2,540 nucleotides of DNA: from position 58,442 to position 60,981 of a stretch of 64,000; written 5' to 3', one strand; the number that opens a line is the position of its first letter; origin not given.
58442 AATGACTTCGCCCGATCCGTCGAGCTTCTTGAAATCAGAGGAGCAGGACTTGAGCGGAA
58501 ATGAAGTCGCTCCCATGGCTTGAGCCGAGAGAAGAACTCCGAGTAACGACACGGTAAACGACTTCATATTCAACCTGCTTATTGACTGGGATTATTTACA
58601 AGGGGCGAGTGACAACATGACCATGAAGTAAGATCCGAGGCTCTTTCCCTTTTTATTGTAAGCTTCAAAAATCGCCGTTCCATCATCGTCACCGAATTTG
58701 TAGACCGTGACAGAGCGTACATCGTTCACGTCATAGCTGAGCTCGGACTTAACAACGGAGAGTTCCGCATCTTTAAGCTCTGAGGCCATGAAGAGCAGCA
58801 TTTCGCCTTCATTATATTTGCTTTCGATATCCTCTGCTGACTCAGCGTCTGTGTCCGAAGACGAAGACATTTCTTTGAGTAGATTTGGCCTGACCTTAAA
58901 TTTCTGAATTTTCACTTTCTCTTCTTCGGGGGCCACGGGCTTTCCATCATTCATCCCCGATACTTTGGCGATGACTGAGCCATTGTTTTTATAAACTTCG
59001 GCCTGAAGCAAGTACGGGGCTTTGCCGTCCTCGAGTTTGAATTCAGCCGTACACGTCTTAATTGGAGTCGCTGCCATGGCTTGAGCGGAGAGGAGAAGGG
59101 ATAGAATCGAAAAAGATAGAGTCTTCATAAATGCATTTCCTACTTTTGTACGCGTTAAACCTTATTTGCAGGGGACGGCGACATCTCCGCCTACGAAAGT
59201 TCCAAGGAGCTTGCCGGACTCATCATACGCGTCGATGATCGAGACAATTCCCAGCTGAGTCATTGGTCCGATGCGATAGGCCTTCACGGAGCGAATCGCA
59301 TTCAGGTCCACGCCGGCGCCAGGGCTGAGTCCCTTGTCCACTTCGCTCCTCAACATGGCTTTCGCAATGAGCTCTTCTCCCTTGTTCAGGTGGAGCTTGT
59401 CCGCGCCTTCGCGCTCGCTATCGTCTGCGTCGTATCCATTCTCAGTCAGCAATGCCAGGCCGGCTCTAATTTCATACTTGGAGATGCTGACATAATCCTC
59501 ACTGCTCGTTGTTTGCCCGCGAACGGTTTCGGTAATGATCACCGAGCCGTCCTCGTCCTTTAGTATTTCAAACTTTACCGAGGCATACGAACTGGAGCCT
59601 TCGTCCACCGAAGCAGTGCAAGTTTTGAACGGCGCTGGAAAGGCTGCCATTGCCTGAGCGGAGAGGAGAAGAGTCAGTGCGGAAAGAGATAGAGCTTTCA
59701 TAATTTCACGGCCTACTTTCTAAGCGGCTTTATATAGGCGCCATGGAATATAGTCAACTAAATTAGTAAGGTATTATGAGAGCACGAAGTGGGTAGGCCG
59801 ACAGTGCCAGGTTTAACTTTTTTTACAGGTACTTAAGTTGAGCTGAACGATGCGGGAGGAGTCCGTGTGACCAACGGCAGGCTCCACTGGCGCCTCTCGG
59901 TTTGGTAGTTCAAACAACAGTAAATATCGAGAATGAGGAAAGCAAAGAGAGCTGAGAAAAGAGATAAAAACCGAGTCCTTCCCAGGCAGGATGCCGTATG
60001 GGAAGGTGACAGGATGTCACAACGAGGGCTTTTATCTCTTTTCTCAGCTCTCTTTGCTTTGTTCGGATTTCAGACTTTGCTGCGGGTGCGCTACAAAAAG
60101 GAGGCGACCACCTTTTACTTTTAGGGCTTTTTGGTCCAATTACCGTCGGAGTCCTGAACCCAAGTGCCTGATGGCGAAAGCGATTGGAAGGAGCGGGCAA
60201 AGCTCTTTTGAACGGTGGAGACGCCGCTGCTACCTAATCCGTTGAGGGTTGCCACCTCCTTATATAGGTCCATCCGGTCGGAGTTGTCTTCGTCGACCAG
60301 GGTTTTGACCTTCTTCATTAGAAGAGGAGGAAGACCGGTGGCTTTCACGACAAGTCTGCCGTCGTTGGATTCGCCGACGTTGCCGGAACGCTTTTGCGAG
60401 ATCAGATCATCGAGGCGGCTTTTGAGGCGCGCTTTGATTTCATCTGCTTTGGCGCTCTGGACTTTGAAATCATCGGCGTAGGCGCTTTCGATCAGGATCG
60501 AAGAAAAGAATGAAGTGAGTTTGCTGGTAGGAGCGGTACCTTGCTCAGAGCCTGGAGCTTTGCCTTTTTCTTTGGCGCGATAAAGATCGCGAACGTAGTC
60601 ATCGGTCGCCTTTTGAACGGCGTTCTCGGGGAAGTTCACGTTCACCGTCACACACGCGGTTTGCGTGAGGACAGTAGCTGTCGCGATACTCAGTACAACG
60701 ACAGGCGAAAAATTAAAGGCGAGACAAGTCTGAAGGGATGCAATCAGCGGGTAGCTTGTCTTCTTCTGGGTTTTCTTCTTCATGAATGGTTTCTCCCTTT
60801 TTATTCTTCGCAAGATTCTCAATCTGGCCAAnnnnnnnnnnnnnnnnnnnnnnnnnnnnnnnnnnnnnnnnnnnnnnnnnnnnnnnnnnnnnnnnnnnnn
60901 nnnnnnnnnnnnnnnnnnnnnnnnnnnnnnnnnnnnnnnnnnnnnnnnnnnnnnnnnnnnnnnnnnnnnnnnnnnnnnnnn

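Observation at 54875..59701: Array of two small secreted-protein families (4 paralogs of KTC...PCK proteins; 2 tandem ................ proteins)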

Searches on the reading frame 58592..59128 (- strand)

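Call 3: search_protein_families(library=pfam, proteins=[window:58592-59128:-], max_evalue=0.1)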
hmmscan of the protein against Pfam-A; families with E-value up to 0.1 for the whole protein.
window:58592-59128:- (178 aa): 1 family
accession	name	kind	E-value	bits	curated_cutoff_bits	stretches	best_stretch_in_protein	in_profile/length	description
PF24715.1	YxiF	-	0.089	13.3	25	0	87-149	52-114/140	YxiF protein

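Call 4: search_protein_families(library=ncbifam, proteins=[window:58592-59128:-], max_evalue=0.1)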
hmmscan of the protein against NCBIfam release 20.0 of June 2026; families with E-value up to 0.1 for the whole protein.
window:58592-59128:- (178 aa): 0 families

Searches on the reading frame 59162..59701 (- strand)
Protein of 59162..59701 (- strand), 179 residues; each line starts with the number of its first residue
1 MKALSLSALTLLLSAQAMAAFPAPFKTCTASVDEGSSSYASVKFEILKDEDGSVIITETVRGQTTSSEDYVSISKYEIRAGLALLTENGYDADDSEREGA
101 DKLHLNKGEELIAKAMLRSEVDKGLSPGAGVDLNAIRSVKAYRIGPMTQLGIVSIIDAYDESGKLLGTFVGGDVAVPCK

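Call 3: search_protein_families(library=pfam, proteins=[window:59162-59701:-], max_evalue=0.1)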
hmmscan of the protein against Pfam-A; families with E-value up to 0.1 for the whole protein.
window:59162-59701:- (179 aa): 0 families

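Call 4: search_protein_families(library=ncbifam, proteins=[window:59162-59701:-], max_evalue=0.1)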
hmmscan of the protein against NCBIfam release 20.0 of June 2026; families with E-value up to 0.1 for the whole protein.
window:59162-59701:- (179 aa): 1 family
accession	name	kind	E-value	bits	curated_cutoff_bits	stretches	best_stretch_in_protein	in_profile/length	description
NF053514.2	JUQZ_fam_ocin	equivalog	0.0037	17.5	40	1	4-77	6-77/107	BLB8/JUQZ-1 family protein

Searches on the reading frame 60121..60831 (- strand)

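Call 80: search_protein_families(library=pfam, proteins=[window:60121-60831:-], max_evalue=0.01)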
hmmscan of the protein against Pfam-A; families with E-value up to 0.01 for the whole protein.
window:60121-60831:- (236 aa): 1 family
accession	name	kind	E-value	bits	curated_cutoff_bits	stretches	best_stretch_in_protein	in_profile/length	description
PF07027.17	DUF1318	-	1.5e-14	54.7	27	1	141-235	6-92/92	Protein of unknown function (DUF1318)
